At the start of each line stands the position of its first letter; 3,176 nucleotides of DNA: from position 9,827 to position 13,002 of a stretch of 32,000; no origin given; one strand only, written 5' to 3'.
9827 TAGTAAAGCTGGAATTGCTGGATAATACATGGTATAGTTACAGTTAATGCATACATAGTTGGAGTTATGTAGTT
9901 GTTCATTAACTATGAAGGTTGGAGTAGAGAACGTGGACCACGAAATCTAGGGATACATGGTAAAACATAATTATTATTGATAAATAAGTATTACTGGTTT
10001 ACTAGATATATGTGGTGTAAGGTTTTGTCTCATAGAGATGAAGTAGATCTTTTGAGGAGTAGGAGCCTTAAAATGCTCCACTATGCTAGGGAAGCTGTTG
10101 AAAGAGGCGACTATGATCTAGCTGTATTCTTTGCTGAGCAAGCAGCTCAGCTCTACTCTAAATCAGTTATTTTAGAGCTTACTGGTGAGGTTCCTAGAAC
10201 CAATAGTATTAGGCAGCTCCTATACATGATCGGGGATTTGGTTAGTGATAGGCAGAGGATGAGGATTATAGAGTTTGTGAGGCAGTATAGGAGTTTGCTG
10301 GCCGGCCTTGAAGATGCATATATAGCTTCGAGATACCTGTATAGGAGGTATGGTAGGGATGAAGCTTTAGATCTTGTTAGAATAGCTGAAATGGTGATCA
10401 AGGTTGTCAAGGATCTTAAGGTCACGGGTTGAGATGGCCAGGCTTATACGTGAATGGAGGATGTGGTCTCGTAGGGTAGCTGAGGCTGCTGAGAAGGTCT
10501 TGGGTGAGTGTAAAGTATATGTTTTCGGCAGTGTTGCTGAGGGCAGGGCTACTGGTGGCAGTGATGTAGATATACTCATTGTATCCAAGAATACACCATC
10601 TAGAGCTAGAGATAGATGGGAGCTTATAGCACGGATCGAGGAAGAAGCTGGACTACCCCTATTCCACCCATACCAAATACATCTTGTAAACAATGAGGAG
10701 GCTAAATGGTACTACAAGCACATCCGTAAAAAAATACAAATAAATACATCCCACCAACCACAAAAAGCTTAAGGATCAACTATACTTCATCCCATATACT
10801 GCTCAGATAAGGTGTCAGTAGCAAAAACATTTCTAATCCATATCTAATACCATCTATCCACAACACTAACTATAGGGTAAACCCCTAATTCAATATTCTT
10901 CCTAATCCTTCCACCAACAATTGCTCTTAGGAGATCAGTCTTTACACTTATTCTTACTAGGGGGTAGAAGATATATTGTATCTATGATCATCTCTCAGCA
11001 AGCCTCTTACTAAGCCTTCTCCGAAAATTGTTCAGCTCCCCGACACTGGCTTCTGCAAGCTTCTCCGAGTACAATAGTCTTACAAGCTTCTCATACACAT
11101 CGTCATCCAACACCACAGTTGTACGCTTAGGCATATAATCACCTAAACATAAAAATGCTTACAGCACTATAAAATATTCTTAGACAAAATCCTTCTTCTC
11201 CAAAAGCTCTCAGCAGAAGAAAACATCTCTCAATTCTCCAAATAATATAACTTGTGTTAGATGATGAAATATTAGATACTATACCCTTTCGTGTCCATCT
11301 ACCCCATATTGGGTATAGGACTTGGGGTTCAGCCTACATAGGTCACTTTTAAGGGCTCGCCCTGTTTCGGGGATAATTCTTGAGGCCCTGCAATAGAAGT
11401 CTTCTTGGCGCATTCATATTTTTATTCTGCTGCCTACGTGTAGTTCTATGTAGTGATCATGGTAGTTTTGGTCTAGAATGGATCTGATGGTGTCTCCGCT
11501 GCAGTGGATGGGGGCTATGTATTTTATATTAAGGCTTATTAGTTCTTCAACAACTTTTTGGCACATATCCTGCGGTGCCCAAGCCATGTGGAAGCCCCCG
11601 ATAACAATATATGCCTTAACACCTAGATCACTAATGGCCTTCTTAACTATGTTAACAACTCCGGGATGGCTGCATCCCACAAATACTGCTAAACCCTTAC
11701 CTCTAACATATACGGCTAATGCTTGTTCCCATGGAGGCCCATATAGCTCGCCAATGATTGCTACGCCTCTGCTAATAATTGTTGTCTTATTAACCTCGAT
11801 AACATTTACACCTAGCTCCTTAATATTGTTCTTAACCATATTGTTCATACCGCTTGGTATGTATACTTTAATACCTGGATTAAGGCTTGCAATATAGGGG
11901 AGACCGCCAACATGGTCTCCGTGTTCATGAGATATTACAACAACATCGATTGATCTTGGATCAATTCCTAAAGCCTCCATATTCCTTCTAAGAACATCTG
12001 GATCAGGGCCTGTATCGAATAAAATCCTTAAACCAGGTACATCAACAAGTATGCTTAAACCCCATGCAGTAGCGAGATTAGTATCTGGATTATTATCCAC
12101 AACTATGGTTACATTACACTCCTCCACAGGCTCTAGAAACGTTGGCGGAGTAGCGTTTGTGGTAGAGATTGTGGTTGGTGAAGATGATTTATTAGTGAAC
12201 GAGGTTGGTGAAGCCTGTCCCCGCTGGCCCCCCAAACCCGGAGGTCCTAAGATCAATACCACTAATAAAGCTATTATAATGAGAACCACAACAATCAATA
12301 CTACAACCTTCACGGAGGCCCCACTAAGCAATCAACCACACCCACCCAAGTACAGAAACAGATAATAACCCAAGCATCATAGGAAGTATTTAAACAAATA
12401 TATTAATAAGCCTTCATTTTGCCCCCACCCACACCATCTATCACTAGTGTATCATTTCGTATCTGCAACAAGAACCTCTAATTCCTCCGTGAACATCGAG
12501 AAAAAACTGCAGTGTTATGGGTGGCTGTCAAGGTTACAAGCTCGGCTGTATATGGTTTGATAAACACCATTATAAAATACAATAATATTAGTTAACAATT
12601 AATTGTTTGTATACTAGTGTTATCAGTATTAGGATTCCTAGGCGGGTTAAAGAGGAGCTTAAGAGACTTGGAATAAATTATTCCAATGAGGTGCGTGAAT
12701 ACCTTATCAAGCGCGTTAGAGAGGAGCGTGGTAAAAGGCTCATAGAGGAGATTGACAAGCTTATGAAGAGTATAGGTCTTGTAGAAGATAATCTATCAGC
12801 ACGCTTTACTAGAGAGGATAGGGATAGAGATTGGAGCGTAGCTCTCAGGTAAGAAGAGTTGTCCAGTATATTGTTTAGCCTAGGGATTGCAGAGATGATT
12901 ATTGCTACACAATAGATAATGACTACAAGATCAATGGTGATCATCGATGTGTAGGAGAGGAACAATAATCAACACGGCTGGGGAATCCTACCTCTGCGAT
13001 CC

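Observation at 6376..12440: Composition and codon gradient along transcription units: G+T-rich 5' ends, A+C-rich 3' ends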

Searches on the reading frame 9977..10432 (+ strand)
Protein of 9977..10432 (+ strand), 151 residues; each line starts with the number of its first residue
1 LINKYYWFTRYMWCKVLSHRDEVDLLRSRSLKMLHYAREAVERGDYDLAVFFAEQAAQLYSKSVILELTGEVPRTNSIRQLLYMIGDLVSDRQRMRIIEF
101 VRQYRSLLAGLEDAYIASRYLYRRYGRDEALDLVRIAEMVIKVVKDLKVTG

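Call 8: search_protein_families(library=pfam, proteins=[window:9977-10432:+])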
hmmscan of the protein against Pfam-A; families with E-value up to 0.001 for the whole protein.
window:9977-10432:+ (151 aa): 1 family
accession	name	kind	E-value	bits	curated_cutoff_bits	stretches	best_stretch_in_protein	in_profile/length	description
PF05168.19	HEPN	-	3.3e-24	85.7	22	1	25-146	3-116/117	HEPN domain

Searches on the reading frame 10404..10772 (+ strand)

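Call 8: search_protein_families(library=pfam, proteins=[window:10404-10772:+])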
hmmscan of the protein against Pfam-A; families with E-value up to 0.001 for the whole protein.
window:10404-10772:+ (122 aa): 4 families
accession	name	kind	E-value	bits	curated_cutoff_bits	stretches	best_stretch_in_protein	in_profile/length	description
PF01909.29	NTP_transf_2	-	8.6e-13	48.9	21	1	33-112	12-87/93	Nucleotidyltransferase domain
PF18765.7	Polbeta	-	2.9e-09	37.4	26.9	1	37-107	15-81/93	Polymerase beta, Nucleotidyltransferase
PF22600.2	MTPAP-like_central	-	2e-07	31.6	27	1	21-75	25-80/139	Poly(A) RNA polymerase, mitochondrial-like, central palm domain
PF14792.12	DNA_pol_B_palm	-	0.00033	21.3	25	1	17-77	6-65/113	DNA polymerase beta palm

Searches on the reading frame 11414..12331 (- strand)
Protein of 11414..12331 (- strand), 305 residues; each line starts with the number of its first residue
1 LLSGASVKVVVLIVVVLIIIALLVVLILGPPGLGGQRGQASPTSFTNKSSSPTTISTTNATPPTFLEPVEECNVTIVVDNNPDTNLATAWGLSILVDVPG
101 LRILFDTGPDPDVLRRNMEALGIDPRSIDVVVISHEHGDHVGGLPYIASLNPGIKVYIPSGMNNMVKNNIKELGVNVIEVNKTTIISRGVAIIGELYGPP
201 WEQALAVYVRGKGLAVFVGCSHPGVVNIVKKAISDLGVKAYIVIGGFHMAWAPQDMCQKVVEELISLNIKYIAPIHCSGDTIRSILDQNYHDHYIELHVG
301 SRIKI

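Call 8: search_protein_families(library=pfam, proteins=[window:11414-12331:-])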
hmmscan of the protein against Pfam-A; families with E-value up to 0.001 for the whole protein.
window:11414-12331:- (305 aa): 3 families
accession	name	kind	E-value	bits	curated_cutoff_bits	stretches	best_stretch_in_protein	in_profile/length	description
PF00753.33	Lactamase_B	-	9.1e-13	49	22.7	1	92-160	7-76/196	Metallo-beta-lactamase superfamily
PF12706.13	Lactamase_B_2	-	1.2e-11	45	27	1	102-181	2-91/200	Beta-lactamase superfamily domain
PF19583.5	ODP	-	4e-05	24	27.2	0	102-177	14-91/194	ODP family beta lactamase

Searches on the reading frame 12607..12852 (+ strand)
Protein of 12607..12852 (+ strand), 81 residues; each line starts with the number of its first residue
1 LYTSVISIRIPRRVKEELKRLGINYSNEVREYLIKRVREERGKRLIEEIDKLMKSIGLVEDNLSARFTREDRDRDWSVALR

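Call 8: search_protein_families(library=pfam, proteins=[window:12607-12852:+])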
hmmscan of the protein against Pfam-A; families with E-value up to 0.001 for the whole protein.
window:12607-12852:+ (81 aa): 1 family
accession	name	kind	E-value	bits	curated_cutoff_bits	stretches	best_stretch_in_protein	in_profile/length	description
PF07362.18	CcdA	-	2.4e-05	25.1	22.4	1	6-55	4-53/71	Post-segregation antitoxin CcdA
